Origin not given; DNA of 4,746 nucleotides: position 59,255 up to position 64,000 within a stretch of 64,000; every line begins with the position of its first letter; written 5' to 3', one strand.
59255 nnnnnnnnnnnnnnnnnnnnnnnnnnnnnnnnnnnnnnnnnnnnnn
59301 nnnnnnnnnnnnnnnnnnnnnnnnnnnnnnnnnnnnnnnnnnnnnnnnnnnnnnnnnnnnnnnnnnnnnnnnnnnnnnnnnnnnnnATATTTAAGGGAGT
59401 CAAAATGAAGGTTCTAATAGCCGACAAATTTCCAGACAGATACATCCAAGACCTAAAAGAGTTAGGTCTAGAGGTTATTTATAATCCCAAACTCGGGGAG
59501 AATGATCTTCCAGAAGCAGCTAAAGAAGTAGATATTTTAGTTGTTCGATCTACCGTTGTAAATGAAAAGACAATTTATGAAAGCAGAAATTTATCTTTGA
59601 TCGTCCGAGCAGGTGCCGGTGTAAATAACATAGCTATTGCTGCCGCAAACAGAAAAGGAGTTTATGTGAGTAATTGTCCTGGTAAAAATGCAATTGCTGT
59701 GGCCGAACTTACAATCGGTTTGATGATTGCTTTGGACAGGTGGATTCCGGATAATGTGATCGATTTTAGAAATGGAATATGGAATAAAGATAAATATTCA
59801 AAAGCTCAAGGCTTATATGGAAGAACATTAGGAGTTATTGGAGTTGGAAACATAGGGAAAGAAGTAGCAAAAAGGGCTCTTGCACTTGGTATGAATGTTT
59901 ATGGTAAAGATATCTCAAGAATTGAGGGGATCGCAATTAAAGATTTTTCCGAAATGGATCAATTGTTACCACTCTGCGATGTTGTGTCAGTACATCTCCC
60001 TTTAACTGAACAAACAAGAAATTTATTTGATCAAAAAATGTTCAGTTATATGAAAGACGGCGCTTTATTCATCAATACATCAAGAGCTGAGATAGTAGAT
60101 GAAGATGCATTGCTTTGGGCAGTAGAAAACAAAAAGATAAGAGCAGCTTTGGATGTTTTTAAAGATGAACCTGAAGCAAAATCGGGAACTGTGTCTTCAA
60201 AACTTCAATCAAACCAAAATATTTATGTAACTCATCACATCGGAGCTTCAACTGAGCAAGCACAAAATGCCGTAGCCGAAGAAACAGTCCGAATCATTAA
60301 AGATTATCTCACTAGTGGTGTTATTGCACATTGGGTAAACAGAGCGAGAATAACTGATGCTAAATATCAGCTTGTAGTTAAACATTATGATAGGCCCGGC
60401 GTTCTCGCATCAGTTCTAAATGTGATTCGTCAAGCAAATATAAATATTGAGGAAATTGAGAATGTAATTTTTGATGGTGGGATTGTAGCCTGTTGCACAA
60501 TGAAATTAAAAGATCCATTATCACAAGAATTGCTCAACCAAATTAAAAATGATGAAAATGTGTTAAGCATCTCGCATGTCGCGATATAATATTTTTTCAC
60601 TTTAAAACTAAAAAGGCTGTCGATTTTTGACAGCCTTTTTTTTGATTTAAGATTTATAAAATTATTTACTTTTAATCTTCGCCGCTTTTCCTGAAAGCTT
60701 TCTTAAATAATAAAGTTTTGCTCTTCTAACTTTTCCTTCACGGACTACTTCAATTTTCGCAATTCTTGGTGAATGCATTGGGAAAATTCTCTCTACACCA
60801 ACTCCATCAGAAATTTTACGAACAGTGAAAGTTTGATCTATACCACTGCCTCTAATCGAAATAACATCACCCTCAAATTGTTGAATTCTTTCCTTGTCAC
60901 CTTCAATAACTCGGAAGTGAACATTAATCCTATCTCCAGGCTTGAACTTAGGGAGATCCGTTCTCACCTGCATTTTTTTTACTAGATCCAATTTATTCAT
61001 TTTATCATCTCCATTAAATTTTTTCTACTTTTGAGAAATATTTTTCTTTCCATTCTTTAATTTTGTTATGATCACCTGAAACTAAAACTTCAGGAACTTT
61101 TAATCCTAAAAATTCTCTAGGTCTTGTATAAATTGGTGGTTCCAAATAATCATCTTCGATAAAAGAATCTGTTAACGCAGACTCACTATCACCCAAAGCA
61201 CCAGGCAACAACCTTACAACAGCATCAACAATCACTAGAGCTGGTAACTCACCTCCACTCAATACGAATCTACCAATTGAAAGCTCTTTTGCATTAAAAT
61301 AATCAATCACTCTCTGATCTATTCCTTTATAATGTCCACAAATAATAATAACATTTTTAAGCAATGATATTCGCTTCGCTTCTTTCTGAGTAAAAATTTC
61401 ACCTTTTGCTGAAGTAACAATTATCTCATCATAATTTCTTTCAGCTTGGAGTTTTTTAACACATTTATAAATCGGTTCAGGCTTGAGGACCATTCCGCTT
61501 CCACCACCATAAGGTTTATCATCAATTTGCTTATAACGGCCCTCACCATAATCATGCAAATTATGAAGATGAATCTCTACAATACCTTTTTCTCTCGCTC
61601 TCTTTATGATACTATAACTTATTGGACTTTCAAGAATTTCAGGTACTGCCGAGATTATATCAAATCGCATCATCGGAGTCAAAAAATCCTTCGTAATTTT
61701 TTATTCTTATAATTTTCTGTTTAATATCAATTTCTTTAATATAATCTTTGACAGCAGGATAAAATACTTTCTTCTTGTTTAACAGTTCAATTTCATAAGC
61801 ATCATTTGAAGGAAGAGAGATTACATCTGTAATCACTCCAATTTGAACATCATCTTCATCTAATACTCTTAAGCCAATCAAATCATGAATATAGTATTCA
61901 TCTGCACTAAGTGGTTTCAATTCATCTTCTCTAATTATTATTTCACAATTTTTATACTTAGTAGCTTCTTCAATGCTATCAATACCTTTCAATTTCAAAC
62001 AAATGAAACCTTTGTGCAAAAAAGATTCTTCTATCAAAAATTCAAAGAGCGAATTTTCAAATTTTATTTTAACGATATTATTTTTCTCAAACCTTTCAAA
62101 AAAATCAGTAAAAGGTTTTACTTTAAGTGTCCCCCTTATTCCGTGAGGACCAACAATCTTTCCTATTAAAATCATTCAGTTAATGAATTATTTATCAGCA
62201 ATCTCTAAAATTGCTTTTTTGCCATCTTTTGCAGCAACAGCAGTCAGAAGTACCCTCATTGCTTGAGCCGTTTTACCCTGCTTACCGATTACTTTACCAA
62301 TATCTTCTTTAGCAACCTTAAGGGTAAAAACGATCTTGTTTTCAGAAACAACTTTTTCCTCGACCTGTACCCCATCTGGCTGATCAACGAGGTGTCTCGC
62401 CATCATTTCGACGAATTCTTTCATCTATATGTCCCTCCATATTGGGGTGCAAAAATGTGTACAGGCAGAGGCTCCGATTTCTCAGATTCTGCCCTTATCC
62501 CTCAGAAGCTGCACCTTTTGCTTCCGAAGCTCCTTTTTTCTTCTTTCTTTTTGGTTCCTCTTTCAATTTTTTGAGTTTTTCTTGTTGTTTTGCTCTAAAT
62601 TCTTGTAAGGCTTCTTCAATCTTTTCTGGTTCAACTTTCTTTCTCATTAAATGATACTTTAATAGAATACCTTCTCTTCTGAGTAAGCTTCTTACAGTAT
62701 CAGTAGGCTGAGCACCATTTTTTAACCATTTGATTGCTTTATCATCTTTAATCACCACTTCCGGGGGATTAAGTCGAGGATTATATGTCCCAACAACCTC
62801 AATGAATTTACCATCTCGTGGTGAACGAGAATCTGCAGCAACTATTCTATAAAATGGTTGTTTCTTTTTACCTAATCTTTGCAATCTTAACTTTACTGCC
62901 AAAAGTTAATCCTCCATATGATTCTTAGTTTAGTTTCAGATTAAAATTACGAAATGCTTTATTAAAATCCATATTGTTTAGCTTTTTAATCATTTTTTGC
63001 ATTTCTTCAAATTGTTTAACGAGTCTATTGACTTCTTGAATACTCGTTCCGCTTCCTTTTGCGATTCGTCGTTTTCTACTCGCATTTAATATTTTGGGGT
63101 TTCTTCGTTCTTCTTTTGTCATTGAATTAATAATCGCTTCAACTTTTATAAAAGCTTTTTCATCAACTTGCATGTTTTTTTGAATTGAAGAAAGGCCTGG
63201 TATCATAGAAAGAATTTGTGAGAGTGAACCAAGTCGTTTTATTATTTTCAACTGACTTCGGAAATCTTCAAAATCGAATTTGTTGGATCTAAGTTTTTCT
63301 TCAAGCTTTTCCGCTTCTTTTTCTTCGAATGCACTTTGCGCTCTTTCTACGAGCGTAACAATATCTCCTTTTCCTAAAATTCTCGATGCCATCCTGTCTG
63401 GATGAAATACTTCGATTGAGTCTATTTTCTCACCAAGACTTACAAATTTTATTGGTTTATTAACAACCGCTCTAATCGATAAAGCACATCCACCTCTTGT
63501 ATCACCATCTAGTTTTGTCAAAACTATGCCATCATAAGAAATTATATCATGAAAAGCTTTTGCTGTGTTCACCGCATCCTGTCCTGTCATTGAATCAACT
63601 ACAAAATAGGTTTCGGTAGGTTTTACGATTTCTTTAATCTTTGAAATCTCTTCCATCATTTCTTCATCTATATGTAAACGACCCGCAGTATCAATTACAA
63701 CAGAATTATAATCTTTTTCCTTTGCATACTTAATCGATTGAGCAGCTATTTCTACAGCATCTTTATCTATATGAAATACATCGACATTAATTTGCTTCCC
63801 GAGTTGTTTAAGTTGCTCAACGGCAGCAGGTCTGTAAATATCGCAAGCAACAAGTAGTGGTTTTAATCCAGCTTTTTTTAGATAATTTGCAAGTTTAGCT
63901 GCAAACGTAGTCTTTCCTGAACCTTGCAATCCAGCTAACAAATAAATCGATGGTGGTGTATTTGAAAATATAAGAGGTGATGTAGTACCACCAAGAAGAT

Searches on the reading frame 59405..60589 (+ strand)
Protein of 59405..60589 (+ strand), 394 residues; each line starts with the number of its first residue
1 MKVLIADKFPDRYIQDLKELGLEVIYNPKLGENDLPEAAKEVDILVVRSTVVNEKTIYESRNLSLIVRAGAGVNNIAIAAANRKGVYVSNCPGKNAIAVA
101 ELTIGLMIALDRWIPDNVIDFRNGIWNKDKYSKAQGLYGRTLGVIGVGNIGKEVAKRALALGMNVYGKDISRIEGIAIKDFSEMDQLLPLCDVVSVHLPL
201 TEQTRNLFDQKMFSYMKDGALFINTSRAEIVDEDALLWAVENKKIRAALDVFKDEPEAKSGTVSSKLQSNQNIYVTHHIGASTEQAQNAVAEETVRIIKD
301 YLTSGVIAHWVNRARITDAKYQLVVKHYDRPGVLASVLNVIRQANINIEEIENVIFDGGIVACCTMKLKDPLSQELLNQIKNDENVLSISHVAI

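Call 49: search_protein_families(library=pfam, proteins=[window:59405-60589:+], max_evalue=0.0001)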
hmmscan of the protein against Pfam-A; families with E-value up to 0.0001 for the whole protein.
window:59405-60589:+ (394 aa): 4 families
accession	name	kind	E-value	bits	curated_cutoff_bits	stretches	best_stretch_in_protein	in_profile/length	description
PF02826.25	2-Hacid_dh_C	-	1.9e-47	161.4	25.1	1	104-280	1-178/178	D-isomer specific 2-hydroxyacid dehydrogenase, NAD binding domain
PF00389.36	2-Hacid_dh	-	1.7e-26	92.9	24.6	1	3-312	1-134/134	D-isomer specific 2-hydroxyacid dehydrogenase, catalytic domain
PF03446.21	NAD_binding_2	-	1.2e-06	29.1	21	1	142-246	2-113/161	NAD binding domain of 6-phosphogluconate dehydrogenase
PF01842.31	ACT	-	1.8e-06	28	27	1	321-352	1-32/66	ACT domain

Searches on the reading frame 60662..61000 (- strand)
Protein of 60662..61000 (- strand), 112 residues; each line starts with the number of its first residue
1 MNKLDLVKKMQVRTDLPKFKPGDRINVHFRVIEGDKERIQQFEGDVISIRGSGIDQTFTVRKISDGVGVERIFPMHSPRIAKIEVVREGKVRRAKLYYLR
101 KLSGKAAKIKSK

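Call 49: search_protein_families(library=pfam, proteins=[window:60662-61000:-], max_evalue=0.0001)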
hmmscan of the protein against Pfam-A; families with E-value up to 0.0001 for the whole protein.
window:60662-61000:- (112 aa): 1 family
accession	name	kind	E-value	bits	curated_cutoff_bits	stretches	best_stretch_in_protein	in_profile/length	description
PF01245.26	Ribosomal_L19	-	8.7e-50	167.8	22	1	4-112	3-111/111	Ribosomal protein L19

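Call 72: find_encoding_contigs(protein=window:60662-61000:-, flank=10000, max_places=2)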
Protein window:60662-61000:- (112 aa): 11 contigs read that carry it; 2 places shown.
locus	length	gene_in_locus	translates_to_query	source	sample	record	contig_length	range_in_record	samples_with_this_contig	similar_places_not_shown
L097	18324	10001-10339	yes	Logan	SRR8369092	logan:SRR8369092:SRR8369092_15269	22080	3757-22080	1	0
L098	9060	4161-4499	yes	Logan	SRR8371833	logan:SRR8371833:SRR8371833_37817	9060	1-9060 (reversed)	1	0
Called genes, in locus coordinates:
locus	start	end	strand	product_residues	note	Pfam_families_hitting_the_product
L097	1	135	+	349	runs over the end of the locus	PF01075:Glyco_transf_9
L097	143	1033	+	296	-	PF01551:Peptidase_M23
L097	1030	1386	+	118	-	PF04519:Bactofilin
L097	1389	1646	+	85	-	PF09527:ATPase_gene1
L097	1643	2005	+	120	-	-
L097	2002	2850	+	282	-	PF00119:ATP-synt_A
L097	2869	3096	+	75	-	PF00137:ATP-synt_C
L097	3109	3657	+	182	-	-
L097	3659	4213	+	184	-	PF00213:OSCP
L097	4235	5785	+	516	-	PF02874:ATP-synt_ab_N, PF00006:ATP-synt_ab, PF00306:ATP-synt_ab_C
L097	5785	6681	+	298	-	PF00231:ATP-synt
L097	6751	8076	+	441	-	PF02881:SRP54_N, PF06414:Zeta_toxin (weak), PF13401:AAA_22 (faint), PF00448:SRP54, PF01656:CbiA (weak), PF16575:CLP1_P (faint), PF02978:SRP_SPB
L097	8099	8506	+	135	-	PF00886:Ribosomal_S16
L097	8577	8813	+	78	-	PF13083:KH_KhpA-B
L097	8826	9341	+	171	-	PF01782:RimM, PF05239:PRC, PF24986:PRC_RimM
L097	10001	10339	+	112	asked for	PF01245:Ribosomal_L19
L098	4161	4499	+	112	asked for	PF01245:Ribosomal_L19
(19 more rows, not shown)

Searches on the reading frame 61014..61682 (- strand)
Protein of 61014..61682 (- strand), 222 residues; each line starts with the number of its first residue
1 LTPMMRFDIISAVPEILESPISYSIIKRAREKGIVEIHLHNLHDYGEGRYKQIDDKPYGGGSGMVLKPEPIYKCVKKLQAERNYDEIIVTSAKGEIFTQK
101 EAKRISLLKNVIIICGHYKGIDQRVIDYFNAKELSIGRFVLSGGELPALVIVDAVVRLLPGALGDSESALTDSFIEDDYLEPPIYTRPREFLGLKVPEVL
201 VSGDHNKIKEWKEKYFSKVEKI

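Call 49: search_protein_families(library=pfam, proteins=[window:61014-61682:-], max_evalue=0.0001)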
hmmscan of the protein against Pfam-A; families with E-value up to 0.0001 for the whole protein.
window:61014-61682:- (222 aa): 1 family
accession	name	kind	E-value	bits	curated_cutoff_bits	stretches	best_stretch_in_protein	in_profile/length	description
PF01746.26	tRNA_m1G_MT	-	5.1e-50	170.4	27.3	1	27-214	2-185/195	tRNA (Guanine-1)-methyltransferase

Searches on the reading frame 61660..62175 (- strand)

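Call 49: search_protein_families(library=pfam, proteins=[window:61660-62175:-], max_evalue=0.0001)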
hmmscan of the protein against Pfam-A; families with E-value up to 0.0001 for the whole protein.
window:61660-62175:- (171 aa): 3 families
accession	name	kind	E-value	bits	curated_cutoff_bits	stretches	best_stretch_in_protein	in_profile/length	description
PF01782.24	RimM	-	2.6e-22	79.3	23.5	1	4-84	2-83/84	RimM N-terminal domain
PF05239.21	PRC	-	5.5e-12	46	21.2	1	92-162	2-75/78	PRC-barrel domain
PF24986.1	PRC_RimM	-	5.8e-12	45.5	27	1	97-160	2-65/69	RimM PRC barrel domain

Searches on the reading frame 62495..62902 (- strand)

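Call 49: search_protein_families(library=pfam, proteins=[window:62495-62902:-], max_evalue=0.0001)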
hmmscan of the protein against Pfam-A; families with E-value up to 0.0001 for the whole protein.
window:62495-62902:- (135 aa): 1 family
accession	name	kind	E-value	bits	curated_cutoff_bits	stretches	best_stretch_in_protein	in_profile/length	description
PF00886.24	Ribosomal_S16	-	1.2e-26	92.8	27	1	9-67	1-62/62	Ribosomal protein S16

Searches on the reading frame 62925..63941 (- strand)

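Call 49: search_protein_families(library=pfam, proteins=[window:62925-63941:-], max_evalue=0.0001)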
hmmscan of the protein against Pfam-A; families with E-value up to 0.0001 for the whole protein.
window:62925-63941:- (338 aa): 4 families
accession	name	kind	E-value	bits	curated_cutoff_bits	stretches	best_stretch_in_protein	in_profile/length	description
PF00448.28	SRP54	-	2e-74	250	22.7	1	1-190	5-196/196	SRP54-type protein, GTPase domain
PF02978.25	SRP_SPB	-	9.9e-36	122.4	27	1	221-318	1-91/91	Signal peptide binding domain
PF01656.29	CbiA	-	7.1e-07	29.7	25.4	1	7-278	9-86/125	CobQ/CobB/MinD/ParA nucleotide binding domain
PF16575.11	CLP1_P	-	1.1e-06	29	26.6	0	5-36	2-33/188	mRNA cleavage and polyadenylation factor CLP1 P-loop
